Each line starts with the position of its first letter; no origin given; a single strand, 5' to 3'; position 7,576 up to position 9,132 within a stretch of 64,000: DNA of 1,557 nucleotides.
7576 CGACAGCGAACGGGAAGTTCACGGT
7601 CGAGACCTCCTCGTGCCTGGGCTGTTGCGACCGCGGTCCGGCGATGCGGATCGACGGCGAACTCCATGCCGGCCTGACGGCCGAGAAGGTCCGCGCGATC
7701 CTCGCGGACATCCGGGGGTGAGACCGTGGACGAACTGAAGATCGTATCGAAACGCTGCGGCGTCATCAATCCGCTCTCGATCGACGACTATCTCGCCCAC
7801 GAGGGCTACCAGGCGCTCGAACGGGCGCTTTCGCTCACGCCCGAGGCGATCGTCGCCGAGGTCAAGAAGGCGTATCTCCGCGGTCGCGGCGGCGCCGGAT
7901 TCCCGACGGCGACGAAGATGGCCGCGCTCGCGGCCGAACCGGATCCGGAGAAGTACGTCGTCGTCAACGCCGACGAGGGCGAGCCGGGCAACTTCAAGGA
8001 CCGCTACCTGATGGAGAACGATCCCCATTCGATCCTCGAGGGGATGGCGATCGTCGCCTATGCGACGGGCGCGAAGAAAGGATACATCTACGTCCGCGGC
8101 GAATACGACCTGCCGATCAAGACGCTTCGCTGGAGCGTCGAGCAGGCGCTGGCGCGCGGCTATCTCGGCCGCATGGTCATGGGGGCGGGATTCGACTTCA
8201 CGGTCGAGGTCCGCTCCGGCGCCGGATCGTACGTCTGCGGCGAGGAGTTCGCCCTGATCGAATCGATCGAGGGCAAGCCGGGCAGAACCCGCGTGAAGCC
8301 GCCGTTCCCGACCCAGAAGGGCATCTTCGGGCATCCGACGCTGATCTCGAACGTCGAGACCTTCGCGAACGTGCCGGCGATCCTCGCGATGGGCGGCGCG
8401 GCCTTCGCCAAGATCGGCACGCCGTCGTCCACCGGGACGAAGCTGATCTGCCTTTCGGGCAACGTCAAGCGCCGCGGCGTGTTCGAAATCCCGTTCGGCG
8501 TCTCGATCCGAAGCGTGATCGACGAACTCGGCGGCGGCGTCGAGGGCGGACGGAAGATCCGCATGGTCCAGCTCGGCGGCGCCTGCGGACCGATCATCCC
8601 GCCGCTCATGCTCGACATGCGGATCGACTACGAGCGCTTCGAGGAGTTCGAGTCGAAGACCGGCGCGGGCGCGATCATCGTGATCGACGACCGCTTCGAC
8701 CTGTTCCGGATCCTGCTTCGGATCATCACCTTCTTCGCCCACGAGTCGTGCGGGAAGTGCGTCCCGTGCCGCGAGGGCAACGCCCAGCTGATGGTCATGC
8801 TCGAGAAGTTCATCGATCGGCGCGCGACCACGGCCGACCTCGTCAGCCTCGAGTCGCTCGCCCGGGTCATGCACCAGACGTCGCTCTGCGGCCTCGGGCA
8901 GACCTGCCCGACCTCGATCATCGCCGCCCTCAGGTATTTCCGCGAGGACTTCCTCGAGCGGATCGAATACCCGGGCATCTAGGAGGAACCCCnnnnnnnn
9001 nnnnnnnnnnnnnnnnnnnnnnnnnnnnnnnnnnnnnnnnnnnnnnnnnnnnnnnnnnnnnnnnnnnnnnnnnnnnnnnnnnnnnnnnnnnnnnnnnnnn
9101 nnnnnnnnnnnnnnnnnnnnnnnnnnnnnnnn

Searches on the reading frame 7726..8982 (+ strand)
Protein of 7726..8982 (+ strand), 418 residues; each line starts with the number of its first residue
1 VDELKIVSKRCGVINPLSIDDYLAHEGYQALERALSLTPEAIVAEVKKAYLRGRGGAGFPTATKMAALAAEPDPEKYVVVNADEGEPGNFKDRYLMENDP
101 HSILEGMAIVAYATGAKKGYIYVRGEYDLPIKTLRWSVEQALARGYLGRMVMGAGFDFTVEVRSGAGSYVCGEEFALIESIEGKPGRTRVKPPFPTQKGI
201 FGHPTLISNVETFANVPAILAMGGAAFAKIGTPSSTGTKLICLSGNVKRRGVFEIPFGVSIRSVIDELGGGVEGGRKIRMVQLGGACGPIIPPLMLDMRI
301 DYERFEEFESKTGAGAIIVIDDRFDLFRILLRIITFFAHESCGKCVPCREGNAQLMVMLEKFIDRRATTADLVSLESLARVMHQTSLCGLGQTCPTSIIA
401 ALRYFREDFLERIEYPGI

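Call 5: search_protein_families(library=pfam, proteins=[window:7726-8982:+])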
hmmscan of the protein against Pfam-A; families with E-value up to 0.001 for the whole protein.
window:7726-8982:+ (418 aa): 4 families
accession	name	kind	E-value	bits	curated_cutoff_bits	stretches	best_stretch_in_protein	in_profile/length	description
PF01512.22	Complex1_51K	-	5e-47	160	31.2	1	46-217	1-149/150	Nuo51 FMN-binding domain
PF10589.14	NADH_4Fe-4S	-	1.4e-27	95.8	23.5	1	329-411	2-84/85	NADH-ubiquinone oxidoreductase-F iron-sulfur binding region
PF10531.15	SLBB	-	8.7e-05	22.7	27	1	241-282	2-45/55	SLBB domain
PF22461.2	SLBB_2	-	0.00054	20.5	27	0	239-286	1-49/79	SLBB domain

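Call 6: search_protein_families(library=ncbifam, proteins=[window:7726-8982:+])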
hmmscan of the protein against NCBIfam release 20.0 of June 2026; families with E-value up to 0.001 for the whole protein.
window:7726-8982:+ (418 aa): 6 families
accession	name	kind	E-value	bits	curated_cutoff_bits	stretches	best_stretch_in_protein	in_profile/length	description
TIGR01959.1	nuoF_fam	equivalog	7.6e-139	462.6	558.65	1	15-413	10-410/410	NADH-quinone oxidoreductase subunit NuoF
NF010120.0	PRK13596.1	equivalog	4.3e-110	368.2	389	1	28-414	29-418/433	NADH-quinone oxidoreductase subunit NuoF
NF008436.0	PRK11278.1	equivalog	3e-102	342.8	749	1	15-412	23-425/448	NADH-quinone oxidoreductase subunit NuoF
TIGR01945.1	rnfC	subfamily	5.2e-14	51.6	245.95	1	28-131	110-211/435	RnfABCDGE type electron transport complex subunit C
TIGR04481.1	PR_assoc_PrdC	equivalog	3.8e-13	49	490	1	39-270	73-270/425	proline reductase-associated electron transfer protein PrdC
NF003454.1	PRK05035.1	equivalog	3.5e-12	45.6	345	1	11-270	98-319/556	electron transport complex subunit RsxC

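Call 7: search_solved_structures(query=window:7726-8982:+, max_evalue=1e-20, show_alignments=2)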
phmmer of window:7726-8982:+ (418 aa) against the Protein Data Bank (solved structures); distinct sequences matched with E-value up to 1e-20: 61 (the best 60 are shown).
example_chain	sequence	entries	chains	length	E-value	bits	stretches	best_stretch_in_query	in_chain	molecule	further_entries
7t2r_B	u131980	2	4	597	1.7e-127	428.9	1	5-413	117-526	NiFe hydrogenase subunit B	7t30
9bov_B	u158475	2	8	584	8.1e-127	426.6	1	3-413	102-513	NADH dehydrogenase (Quinone)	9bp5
9n5u_B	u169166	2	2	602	7.1e-124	416.9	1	3-414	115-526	NfnB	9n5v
8oh5_B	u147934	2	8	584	6.2e-123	413.8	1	3-411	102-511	NAD-reducing hydrogenase subunit HoxF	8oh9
8a6t_B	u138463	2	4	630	2.4e-122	411.9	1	4-411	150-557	Electron bifurcating hydrogenase subunit HydB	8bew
7q4v_B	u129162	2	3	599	4e-120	404.6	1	5-411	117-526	Iron hydrogenase HydB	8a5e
7p5h_B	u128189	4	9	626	8.2e-118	397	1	17-414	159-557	Fe-hydrogenase, subunit beta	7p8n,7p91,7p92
9mqx_B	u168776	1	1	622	3e-116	391.8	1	4-414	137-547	NADH:ubiquinone oxidoreductase, NADH-binding (51 kD) subunit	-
7q4w_B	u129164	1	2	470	4.3e-115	388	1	19-411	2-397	Iron hydrogenase HydB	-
7q5y_C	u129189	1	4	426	5.2e-107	361.4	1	7-409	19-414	NADH-quinone oxidoreductase subunit F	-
6q9c_B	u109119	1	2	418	5.3e-107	361.4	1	7-409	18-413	NADH-quinone oxidoreductase subunit F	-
6hl2_B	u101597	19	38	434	5.5e-107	361.3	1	7-409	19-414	NADH-quinone oxidoreductase subunit F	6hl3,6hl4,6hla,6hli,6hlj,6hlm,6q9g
6vw7_B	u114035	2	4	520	5.6e-107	361.3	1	6-409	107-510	NAD-dependent formate dehydrogenase beta subunit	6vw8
6q9k_B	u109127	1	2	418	1.4e-106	360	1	7-409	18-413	NADH-quinone oxidoreductase subunit F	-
6r7p_B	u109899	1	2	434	1.5e-106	359.9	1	7-409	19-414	NADH-quinone oxidoreductase subunit F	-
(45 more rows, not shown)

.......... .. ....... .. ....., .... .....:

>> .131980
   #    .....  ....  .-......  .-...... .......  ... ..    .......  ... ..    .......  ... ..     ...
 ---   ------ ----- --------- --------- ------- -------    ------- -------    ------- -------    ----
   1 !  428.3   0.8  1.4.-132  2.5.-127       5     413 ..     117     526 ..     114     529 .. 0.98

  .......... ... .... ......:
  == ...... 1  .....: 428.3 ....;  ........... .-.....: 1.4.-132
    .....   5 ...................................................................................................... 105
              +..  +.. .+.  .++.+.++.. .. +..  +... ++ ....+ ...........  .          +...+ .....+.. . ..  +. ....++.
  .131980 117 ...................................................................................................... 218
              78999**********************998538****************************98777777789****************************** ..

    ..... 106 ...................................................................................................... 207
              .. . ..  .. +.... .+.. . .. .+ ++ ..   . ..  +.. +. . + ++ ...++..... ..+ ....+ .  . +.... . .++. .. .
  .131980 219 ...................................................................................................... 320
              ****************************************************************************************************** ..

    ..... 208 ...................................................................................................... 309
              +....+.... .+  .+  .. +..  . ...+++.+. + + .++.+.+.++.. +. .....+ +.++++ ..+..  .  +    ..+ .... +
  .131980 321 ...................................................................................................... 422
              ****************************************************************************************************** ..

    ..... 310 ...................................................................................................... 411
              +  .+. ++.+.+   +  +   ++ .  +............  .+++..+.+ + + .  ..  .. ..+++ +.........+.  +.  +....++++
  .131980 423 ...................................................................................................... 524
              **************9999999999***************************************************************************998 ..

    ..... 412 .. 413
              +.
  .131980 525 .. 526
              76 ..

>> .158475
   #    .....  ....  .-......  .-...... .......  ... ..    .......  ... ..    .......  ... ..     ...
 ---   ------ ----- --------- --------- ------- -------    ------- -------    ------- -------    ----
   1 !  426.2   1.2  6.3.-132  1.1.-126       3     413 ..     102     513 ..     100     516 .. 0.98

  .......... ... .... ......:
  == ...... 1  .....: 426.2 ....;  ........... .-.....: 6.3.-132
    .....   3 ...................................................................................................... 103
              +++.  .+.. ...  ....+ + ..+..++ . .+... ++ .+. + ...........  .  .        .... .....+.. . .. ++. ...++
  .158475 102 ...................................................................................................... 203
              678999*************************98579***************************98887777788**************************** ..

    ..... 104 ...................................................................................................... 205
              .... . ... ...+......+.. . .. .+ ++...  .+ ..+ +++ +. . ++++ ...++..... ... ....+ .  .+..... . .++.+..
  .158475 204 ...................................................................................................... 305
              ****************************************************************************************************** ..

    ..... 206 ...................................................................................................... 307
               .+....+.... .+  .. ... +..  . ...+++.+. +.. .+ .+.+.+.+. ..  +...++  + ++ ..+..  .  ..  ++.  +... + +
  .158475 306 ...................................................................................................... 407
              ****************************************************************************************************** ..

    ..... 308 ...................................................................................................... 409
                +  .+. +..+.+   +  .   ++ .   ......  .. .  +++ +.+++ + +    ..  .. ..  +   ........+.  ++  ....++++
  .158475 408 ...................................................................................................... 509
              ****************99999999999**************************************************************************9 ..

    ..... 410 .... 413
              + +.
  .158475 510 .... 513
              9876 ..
